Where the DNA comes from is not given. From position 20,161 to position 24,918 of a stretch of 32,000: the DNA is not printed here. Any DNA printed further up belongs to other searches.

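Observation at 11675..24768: Candidate multi-component system: HEAT-kinase divergent from kinase-propeller, CbbQ/NorQ-type AAA+, HExxH-VWA and a 1485-aa HEAT protein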

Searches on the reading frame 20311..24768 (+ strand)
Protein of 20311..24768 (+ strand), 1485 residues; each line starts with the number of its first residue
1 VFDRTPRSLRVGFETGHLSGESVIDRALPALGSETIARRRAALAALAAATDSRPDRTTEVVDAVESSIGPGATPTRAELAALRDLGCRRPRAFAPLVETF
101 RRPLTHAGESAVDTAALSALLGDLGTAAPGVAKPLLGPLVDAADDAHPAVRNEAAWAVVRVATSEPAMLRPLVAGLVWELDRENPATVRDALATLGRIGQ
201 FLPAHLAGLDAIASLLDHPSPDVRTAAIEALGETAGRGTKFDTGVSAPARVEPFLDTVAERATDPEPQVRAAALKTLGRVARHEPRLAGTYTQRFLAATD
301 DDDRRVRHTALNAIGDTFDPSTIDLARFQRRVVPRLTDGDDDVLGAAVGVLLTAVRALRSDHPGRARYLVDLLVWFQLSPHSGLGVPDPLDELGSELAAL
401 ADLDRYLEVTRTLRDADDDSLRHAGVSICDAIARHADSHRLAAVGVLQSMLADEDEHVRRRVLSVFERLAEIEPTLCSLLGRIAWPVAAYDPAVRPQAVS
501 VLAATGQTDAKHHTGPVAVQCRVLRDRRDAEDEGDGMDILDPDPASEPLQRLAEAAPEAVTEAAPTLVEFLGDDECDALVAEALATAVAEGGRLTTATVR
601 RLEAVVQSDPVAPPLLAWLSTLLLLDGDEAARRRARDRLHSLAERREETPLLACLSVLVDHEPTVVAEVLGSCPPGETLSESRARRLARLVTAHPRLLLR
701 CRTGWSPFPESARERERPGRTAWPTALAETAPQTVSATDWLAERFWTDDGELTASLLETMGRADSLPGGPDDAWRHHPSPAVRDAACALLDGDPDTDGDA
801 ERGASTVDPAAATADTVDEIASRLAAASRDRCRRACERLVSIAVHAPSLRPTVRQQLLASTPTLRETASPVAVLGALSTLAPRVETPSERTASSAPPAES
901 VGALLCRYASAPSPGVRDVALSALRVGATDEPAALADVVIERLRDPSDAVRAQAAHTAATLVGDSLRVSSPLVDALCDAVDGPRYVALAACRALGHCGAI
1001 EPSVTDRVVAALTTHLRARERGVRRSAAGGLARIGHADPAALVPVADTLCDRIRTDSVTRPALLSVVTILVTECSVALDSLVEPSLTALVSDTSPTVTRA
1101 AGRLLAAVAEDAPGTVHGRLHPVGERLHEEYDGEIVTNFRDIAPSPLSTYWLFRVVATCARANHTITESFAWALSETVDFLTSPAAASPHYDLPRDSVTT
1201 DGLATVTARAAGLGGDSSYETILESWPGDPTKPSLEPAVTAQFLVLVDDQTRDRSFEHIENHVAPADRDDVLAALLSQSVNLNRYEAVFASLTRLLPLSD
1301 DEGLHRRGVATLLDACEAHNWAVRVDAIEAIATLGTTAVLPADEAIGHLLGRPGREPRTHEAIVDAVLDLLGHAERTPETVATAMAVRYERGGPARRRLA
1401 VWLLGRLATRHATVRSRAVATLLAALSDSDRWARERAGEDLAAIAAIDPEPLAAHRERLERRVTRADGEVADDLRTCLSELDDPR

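Call 4: search_protein_families(library=pfam, proteins=[window:20311-24768:+], max_evalue=0.01)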
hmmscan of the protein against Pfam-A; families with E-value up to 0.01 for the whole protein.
window:20311-24768:+ (1485 aa): 15 families
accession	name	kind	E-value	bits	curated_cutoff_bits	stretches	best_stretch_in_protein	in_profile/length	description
PF13646.12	HEAT_2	-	7.5e-27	93.9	27.7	4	257-325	3-66/88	HEAT repeats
PF02985.28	HEAT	-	2.2e-19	68.2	23.5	2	255-283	2-30/31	HEAT repeat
PF13513.12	HEAT_EZ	-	1.5e-14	54.5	27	1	267-315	1-53/55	HEAT-like repeat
PF12717.13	Cnd1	-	2.2e-14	54.3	26.4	0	248-320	16-88/162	non-SMC mitotic condensation complex subunit 1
PF01602.26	Adaptin_N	-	1.8e-13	50.4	37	0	262-354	88-178/524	Adaptin N terminal region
PF20168.4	PDS5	-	2e-10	39.6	27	1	219-323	254-353/1053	Sister chromatid cohesion protein PDS5 protein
PF22928.2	INTS1_R4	-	1e-07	32.3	27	1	248-316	28-96/102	Integrator complex subunit 1, R4 domain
PF12765.13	Cohesin_HEAT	-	2.6e-06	28.2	21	1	238-277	7-42/42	HEAT repeat associated with sister chromatid cohesion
PF25786.1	HEAT_GCN1_C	-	2.8e-05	24.6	27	0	437-479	62-104/151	GCN1-like, C-terminal HEAT repeats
PF21040.3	CEP104-like_TOG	-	0.00024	21.9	24.3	0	165-229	144-207/208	Centrosomal protein CEP104-like, TOG domain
PF00514.29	Arm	-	0.00027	21.3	20.6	0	208-232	13-37/41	Armadillo/beta-catenin-like repeat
PF12719.13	Cnd3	-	0.00097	18.9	25.8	1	262-318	35-91/288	Nuclear condensing complex subunits, C-term domain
PF25767.1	ARM_TBCD_2nd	-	0.001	18.9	29.7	0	1003-1036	73-106/245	Tubulin-specific chaperone D-like, ARM repeats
PF21581.3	SCD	-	0.0034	18.1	27.5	0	264-318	2-58/75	Stromalin conservative domain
PF24714.1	TOR1L1_N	-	0.0083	15.9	43.3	0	248-315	36-107/281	TORTIFOLIA1 N-terminal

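Call 5: search_protein_families(library=ncbifam, proteins=[window:20311-24768:+], max_evalue=0.01)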
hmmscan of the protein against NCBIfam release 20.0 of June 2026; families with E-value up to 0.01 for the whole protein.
window:20311-24768:+ (1485 aa): 1 family
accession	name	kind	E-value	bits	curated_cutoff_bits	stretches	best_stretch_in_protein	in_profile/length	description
NF045662.1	DVU0298_fam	equivalog_domain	1.5e-12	47.6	75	1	147-204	121-178/213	DVU0298 family protein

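Call 27: search_protein_families(library=padloc, proteins=[window:20311-24768:+], max_evalue=0.001)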
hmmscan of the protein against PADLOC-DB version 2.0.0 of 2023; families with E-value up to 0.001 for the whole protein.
window:20311-24768:+ (1485 aa): 1 family
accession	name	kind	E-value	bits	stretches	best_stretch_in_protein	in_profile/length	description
PDLC03925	OloA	-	8.1e-14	49.8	1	187-314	153-268/596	-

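Call 53: find_homologous_proteins(query=window:20311-24768:+)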
Query window:20311-24768:+ (1485 aa): 15 proteins with E <= 0.001 among 8000 candidates.
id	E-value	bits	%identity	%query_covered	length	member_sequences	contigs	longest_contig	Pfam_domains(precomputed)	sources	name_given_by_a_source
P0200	0.0e+0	3108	98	100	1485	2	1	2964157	PF12717.14,PF02985.29,PF22928.3,PF20168.5,PF13513.13,PF01602.27,PF13646.13,PF23227.2,PF12765.14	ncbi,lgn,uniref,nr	ncbi:hypothetical protein [Halomicrobium katesii]|uniref:hypothetical protein n=1 Tax=Halomicrobium 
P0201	0.0e+0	2413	78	100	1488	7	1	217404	PF21581.4,PF23271.2,PF12717.14,PF12719.14,PF02985.29,PF20168.5,PF01602.27,PF13646.13,PF23227.2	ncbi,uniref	ncbi:HEAT repeat domain-containing protein (plasmid) [Halomicrobium sp. HM KBTZ05]|uniref:HEAT repea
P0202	0.0e+0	1516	54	100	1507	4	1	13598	PF23271.2,PF12717.14,PF00514.30,PF02985.29,PF20168.5,PF01602.27,PF13646.13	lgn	-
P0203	0.0e+0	1506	55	99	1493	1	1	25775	PF23271.2,PF12717.14,PF02985.29,PF20168.5,PF13513.13,PF01602.27,PF13646.13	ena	-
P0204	0.0e+0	1489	51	100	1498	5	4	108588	PF23271.2,PF12717.14,PF00514.30,PF10363.16,PF24714.2,PF21047.4,PF02985.29,PF01602.27,PF25786.1,PF22928.3,PF20168.5,PF13513.13,PF13646.13,PF23227.2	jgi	-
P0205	0.0e+0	1423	52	98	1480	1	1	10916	PF23271.2,PF12717.14,PF02985.29,PF20168.5,PF01602.27,PF13646.13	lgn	-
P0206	0.0e+0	1221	47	98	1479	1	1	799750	PF23271.2,PF12717.14,PF24714.2,PF25786.1,PF02985.29,PF24987.2,PF20168.5,PF13513.13,PF01602.27,PF13646.13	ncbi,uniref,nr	ncbi:HEAT repeat domain-containing protein [Halosimplex halophilum]|uniref:HEAT repeat domain-contai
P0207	0.0e+0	1184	45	99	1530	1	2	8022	PF23271.2,PF12717.14,PF26715.1,PF10363.16,PF24714.2,PF02985.29,PF01602.27,PF05918.18,PF25786.1,PF20168.5,PF13513.13,PF13646.13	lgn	-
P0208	0.0e+0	1175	46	98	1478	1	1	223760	PF12717.14,PF24714.2,PF02985.29,PF13513.13,PF01602.27,PF13646.13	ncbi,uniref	ncbi:hypothetical protein [Halosimplex halobium]|uniref:hypothetical protein n=1 Tax=Halosimplex hal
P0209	0.0e+0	1175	45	99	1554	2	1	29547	PF23271.2,PF12717.14,PF00514.30,PF26715.1,PF10363.16,PF24714.2,PF02985.29,PF01602.27,PF25786.1,PF22928.3,PF20168.5,PF13513.13,PF13646.13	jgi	-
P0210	0.0e+0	1155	43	97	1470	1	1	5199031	PF23271.2,PF12717.14,PF26715.1,PF24714.2,PF25786.1,PF02985.29,PF20168.5,PF13513.13,PF01602.27,PF13646.13,PF23227.2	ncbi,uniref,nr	ncbi:HEAT repeat domain-containing protein [Halosimplex pelagicum]|uniref:HEAT repeat domain-contain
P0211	0.0e+0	1147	43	99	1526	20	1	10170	PF23271.2,PF12717.14,PF26715.1,PF10363.16,PF24714.2,PF02985.29,PF01602.27,PF05918.18,PF25786.1,PF22928.3,PF20168.5,PF13513.13,PF13646.13,PF23227.2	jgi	jgi:HEAT repeat protein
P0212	0.0e+0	1090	43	99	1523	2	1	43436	PF23271.2,PF12717.14,PF26715.1,PF10363.16,PF24714.2,PF02985.29,PF01602.27,PF22928.3,PF24436.3,PF20168.5,PF13513.13,PF13646.13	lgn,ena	-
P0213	1.3e-255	870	39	98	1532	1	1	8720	PF12717.14,PF26715.1,PF24714.2,PF02985.29,PF22928.3,PF20168.5,PF01602.27,PF13646.13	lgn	-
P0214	5.9e-50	188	32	20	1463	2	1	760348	PF12717.14,PF24714.2,PF02985.29,PF01602.27,PF13646.13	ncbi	-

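Call 75: predict_structure(alignment_id=A3)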
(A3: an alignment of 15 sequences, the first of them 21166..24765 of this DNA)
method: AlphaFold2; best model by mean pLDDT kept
length: 1200 residues; sequences in the alignment: 15
mean_pLDDT: 81.2   pTM: 0.45
mean pLDDT of the five models: 81.2, 79.1, 77.6, 75.5, 75.2
residues with pLDDT >= 90: 380; 70-90: 609; 50-70: 133; < 50: 78
segments of 3 or more residues with pLDDT < 50: 223-228, 248-258, 447-449, 463-482, 507-520, 600-612, 849-851, 902-905
pLDDT, mean of each block of 10 residues (from residue 1): 71 91 93 84 90 86 92 86 90 67 82 84 88 85 91 91 89 92 90 88 84 87 53 81 60 42 81 86 73 85 89 89 82 92 88 88 80 85 79 69 77 72 55 62 60 58 48 43 56 67 52 40 76 86 84 91 90 83 84 79 36 69 87 90 70 92 92 84 90 86 91 88 88 83 82 81 86 85 67 79 79 88 87 85 61 59 90 90 89 81 51 83 94 93 87 94 92 92 94 80 93 93 92 88 94 92 82 88 92 91 87 91 91 92 89 92 87 86 86 78
secondary structure, 60 per line:
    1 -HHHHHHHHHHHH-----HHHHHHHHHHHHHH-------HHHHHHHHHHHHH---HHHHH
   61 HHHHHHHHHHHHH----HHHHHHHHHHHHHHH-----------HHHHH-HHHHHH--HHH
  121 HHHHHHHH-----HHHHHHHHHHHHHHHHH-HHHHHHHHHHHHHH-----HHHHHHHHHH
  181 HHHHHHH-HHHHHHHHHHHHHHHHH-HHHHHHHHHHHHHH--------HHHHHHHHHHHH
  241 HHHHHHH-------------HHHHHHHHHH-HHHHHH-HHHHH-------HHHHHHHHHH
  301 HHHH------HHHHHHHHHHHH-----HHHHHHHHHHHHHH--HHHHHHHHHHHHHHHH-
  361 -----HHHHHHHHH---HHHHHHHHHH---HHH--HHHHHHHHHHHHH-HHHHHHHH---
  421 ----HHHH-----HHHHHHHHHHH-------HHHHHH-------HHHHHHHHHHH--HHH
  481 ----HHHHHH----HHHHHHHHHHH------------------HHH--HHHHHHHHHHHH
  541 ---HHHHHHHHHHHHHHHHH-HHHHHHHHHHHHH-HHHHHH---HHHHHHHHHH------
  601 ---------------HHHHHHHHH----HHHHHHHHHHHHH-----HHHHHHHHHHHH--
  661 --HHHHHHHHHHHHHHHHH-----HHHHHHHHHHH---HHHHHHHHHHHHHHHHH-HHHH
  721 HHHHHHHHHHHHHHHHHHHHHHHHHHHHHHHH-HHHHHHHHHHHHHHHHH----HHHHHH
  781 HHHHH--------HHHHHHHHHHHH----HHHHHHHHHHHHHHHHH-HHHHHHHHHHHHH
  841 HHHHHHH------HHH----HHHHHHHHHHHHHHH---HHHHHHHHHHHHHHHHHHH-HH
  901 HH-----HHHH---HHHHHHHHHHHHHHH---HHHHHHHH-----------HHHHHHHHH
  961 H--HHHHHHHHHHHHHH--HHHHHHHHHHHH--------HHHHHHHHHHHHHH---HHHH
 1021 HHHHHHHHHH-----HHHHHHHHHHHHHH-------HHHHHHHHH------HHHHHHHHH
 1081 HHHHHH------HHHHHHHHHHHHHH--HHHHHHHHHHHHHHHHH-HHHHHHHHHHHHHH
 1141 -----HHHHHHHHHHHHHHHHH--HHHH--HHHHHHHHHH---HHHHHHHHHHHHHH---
elements in order (helices of 4 or more, strands of 3 or more residues): H2-13 H19-32 H40-52 H56-73 H78-92 H104-108 H110-115 H118-128 H134-150 H152-165 H171-187 H189-205 H207-220 H229-247 H261-270 H272-277 H279-283 H291-304 H311-322 H328-341 H344-359 H366-374 H378-387 H396-408 H410-417 H425-428 H434-444 H452-457 H465-475 H485-490 H495-505 H529-540 H544-560 H562-574 H576-581 H585-594 H616-624 H629-641 H647-658 H663-679 H685-695 H699-715 H717-752 H754-770 H775-785 H794-805 H810-826 H828-847 H861-875 H879-897 H899-902 H908-911 H915-929 H933-940 H952-961 H964-977 H980-991 H1000-1013 H1017-1030 H1036-1049 H1057-1065 H1072-1086 H1093-1106 H1109-1125 H1127-1140 H1146-1162 H1165-1168 H1171-1180 H1184-1197

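Call 78: fold_search(model_id=the predicted structure, library=pdb)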
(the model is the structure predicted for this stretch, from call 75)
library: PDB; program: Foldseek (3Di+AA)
matches with E <= 10: 1497; with E <= 0.001: 531
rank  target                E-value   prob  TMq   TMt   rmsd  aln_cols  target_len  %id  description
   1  4a0c_B                8.2e-11  1.00  0.17  0.18  40.2      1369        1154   12  Structure of the CAND1-CUL4B-RBX1 complex (released 2011-11-30)
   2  7zbz_D                1.5e-10  1.00  0.17  0.18  42.1      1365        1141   12  CAND1 delhairpin-SCF-SKP2 CAND1 partly engaged SCF partly rocked (released 2023-04-19)
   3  8vvy_C                1.6e-10  1.00  0.16  0.16  39.1      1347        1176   15  Human Cullin-1 in complex with CAND2 (released 2025-01-29)
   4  7z8t_D                2.3e-10  1.00  0.21  0.22  42.3      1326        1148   13  CAND1-SCF-SKP2 CAND1 engaged SCF rocked (released 2023-04-19)
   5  7z8r_D                2.3e-10  1.00  0.16  0.17  39.3      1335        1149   12  CAND1-CUL1-RBX1 (released 2023-04-19)
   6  1u6g_C                3.0e-10  1.00  0.17  0.18  40.4      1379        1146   12  Crystal Structure of The Cand1-Cul1-Roc1 Complex (released 2004-12-14)
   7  4a0c_A                6.5e-10  1.00  0.17  0.17  41.4      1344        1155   14  Structure of the CAND1-CUL4B-RBX1 complex (released 2011-11-30)
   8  7z8v_D                7.3e-10  1.00  0.18  0.19  39.5      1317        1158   12  CAND1-SCF-SKP2 (SKP1deldel) CAND1 engaged SCF rocked (released 2023-04-19)
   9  8or2_C                1.2e-09  1.00  0.21  0.22  41.8      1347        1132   13  CAND1-CUL1-RBX1-DCNL1 (released 2023-06-28)
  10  8h3q_A                1.5e-09  1.00  0.22  0.23  41.0      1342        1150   13  Cryo-EM Structure of the CAND1-Cul3-Rbx1 complex (released 2023-10-11)
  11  9n73_LM               2.0e-09  1.00  0.20  0.16  55.7      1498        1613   11  SSU processome maturation and disassembly, State G (released 2025-10-29)
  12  9ed4_A                2.4e-09  1.00  0.14  0.09  32.4      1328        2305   12  A composite map of mTORC1-Rag-Ragultor-4EBP1 on membrane (released 2025-09-10)
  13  8cvs_c                2.5e-09  1.00  0.18  0.13  39.9      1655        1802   11  Human PA200-20S proteasome with MG-132 (released 2022-11-02)
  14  8or3_C                2.8e-09  1.00  0.17  0.17  42.3      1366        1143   13  CAND1-CUL1-RBX1-SKP1-SKP2-DCNL1 (released 2023-06-28)
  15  9im6_A                3.4e-09  1.00  0.14  0.15  38.5      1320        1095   11  Structure of influenza A virus RNA polymerase PB1 and nuclear import host factor RanBP5 complex (released 2024-11-27)
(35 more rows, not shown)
